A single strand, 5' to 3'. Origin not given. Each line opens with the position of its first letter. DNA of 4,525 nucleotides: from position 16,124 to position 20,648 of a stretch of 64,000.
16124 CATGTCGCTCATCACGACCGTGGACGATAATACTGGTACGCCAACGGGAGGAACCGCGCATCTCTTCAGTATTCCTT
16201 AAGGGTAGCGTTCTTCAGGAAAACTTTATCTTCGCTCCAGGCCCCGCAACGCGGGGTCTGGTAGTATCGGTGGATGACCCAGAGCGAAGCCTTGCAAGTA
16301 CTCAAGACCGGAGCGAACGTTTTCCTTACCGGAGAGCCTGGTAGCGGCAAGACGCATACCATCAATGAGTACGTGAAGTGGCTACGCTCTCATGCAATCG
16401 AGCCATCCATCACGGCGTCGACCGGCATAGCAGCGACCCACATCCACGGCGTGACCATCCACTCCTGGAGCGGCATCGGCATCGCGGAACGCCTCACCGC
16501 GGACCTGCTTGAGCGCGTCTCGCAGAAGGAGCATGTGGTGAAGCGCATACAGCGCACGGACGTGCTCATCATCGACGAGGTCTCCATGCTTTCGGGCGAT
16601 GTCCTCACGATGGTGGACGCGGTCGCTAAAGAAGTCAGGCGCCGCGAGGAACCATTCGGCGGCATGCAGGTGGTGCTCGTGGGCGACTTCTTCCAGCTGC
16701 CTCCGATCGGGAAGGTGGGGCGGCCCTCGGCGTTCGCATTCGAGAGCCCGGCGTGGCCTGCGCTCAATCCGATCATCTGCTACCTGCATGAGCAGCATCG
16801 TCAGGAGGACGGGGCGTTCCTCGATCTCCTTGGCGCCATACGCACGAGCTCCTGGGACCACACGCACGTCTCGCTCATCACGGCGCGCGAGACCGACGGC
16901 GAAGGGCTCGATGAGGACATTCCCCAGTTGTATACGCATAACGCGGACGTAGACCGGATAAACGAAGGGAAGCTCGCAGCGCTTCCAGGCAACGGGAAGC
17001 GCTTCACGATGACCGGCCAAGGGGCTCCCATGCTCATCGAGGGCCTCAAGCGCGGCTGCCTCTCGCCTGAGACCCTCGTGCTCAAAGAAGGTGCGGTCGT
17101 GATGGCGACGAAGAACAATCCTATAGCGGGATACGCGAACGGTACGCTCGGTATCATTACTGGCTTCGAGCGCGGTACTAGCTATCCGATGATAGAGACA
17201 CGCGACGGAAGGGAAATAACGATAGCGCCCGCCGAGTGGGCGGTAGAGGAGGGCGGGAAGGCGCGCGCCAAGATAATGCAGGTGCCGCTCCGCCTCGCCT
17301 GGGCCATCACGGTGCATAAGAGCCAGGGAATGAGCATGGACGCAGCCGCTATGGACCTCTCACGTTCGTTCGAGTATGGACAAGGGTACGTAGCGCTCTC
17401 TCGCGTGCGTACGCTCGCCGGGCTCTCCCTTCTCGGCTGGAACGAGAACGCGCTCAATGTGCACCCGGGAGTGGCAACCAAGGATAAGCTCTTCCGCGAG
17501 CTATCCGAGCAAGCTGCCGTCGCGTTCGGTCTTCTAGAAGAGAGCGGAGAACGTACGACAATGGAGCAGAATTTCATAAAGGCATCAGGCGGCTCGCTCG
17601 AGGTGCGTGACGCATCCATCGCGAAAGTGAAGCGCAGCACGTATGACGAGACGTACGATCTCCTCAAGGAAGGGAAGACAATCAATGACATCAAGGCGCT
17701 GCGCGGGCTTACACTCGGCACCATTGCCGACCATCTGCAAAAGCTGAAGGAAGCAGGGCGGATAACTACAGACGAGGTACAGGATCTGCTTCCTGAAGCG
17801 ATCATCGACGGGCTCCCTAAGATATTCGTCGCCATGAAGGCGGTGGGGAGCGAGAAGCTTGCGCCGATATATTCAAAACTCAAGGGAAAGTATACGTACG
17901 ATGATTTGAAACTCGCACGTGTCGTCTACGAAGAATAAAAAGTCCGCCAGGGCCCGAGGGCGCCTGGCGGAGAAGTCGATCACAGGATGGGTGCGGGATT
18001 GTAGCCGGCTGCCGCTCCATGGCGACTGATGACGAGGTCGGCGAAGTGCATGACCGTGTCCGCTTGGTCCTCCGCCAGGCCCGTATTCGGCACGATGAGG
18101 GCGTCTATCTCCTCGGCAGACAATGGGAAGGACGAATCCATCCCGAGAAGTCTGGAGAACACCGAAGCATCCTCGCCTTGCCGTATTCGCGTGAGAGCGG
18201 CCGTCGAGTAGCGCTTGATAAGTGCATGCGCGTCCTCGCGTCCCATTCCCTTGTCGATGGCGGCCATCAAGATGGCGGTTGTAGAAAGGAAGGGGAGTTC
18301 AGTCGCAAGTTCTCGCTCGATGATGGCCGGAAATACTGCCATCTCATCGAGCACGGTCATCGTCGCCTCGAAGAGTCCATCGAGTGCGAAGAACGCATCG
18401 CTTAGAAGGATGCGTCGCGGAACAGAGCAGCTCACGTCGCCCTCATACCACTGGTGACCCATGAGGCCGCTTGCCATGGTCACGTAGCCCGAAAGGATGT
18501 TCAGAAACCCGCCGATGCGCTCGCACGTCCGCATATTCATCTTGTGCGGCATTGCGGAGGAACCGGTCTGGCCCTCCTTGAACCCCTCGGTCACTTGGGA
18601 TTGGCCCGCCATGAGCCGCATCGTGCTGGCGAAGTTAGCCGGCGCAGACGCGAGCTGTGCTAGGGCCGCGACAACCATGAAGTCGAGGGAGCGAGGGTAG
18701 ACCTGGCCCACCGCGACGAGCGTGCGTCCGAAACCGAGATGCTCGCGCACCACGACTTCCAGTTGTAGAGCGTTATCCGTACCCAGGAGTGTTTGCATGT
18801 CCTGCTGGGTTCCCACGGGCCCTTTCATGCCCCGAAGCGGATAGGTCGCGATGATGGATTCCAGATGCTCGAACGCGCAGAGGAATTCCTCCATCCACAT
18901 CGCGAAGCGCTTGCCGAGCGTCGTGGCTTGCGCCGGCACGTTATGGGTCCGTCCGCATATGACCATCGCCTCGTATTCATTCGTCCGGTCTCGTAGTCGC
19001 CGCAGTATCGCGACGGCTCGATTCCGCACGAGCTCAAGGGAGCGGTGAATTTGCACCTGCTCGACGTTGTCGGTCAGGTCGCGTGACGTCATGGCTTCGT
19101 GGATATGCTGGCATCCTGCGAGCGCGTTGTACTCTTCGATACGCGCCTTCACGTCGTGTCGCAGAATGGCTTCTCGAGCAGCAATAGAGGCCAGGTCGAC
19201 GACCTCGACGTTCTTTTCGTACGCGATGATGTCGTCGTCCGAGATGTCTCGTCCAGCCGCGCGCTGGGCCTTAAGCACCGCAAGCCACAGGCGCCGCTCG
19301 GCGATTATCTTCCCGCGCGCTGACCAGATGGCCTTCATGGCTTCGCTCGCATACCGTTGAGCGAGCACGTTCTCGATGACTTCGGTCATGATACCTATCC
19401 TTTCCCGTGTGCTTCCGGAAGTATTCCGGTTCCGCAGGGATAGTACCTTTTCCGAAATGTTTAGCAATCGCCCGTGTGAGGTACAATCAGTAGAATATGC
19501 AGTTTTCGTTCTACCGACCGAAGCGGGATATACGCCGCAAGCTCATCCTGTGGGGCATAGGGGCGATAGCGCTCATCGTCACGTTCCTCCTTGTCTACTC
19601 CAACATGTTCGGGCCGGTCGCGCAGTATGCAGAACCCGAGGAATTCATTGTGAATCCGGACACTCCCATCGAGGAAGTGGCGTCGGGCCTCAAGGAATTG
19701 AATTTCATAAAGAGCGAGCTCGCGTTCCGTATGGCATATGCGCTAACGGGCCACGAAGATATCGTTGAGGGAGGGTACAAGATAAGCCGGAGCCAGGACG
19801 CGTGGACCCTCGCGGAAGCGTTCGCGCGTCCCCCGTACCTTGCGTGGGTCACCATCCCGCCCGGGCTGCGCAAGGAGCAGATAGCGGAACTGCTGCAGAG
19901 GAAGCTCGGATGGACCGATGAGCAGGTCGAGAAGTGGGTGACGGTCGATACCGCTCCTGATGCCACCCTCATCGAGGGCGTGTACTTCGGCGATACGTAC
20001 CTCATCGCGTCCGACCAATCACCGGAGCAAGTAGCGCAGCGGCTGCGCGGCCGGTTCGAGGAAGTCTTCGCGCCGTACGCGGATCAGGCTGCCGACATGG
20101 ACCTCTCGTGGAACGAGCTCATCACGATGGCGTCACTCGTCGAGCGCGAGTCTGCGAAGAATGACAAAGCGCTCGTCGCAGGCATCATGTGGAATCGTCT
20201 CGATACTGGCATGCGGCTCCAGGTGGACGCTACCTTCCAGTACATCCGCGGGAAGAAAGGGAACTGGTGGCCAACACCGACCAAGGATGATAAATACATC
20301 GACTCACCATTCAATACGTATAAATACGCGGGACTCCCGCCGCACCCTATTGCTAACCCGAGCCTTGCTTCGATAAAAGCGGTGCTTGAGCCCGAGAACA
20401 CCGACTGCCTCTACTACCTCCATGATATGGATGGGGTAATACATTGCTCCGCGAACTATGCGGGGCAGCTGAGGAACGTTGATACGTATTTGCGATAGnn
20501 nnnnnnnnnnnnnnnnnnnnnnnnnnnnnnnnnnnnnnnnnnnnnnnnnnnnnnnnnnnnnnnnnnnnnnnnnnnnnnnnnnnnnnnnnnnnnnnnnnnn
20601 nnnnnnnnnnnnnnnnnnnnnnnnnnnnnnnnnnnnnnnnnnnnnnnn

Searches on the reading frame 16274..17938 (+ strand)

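Call 53: search_protein_families(library=pfam, proteins=[window:16274-17938:+], max_evalue=0.001)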
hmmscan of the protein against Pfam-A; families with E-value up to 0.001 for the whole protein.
window:16274-17938:+ (554 aa): 13 families
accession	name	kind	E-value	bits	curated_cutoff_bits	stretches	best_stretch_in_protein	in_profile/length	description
PF05970.20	PIF1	-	7.6e-34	117.7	25.9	1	11-179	20-191/223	PIF1-like helicase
PF14493.12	HTH_40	-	7.4e-17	61.9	27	1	456-549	1-89/89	Helix-turn-helix domain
PF13245.12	AAA_19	-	8.9e-17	62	25.1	1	3-146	1-133/134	AAA domain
PF13604.12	AAA_30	-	2e-14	54.2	27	1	3-153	6-138/191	AAA domain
PF13401.12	AAA_22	-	2e-11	44.8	27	1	13-137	5-122/130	AAA domain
PF21530.3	Pif1_2B_dom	-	5.6e-06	26.4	23.9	1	256-298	4-47/47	DNA helicase Pif1, 2B domain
PF13086.12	AAA_11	-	8.5e-05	22.9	27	0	6-39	9-43/257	AAA domain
PF02689.20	Herpes_Helicase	-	9.5e-05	21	27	0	344-380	732-770/808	Helicase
PF13191.12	AAA_16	-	0.00055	20.9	32.6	0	7-87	16-91/167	AAA ATPase domain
PF13479.12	AAA_24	-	0.00058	20.2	27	0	13-125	2-95/195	AAA domain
PF20720.3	nSTAND3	-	0.00064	19.9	27.2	0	5-44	9-48/155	Novel STAND NTPase 3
PF07728.20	AAA_5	-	0.00078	19.9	22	0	15-123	1-95/139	AAA domain (dynein-related subfamily)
PF03266.21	NTPase_1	-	0.00096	19.5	23.9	0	15-40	1-26/168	NTPase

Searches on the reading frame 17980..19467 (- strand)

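Call 54: search_protein_families(library=pfam, proteins=[window:17980-19467:-], max_evalue=0.001)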
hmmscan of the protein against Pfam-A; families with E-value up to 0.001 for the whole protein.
window:17980-19467:- (495 aa): 2 families
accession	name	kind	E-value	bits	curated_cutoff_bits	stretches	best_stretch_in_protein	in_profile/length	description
PF00206.25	Lyase_1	-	1.8e-19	70.7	27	1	61-318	31-303/312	Lyase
PF10397.14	ADSL_C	-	5.2e-10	39.9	32.7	1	392-462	1-67/79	Adenylosuccinate lyase C-terminus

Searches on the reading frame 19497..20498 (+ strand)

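Call 54: search_protein_families(library=pfam, proteins=[window:19497-20498:+], max_evalue=0.001)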
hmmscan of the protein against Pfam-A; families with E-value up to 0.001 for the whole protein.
window:19497-20498:+ (333 aa): 1 family
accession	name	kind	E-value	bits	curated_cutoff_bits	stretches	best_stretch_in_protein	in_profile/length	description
PF02618.21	YceG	-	1.3e-63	215.5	32.4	1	52-329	3-274/275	YceG-like family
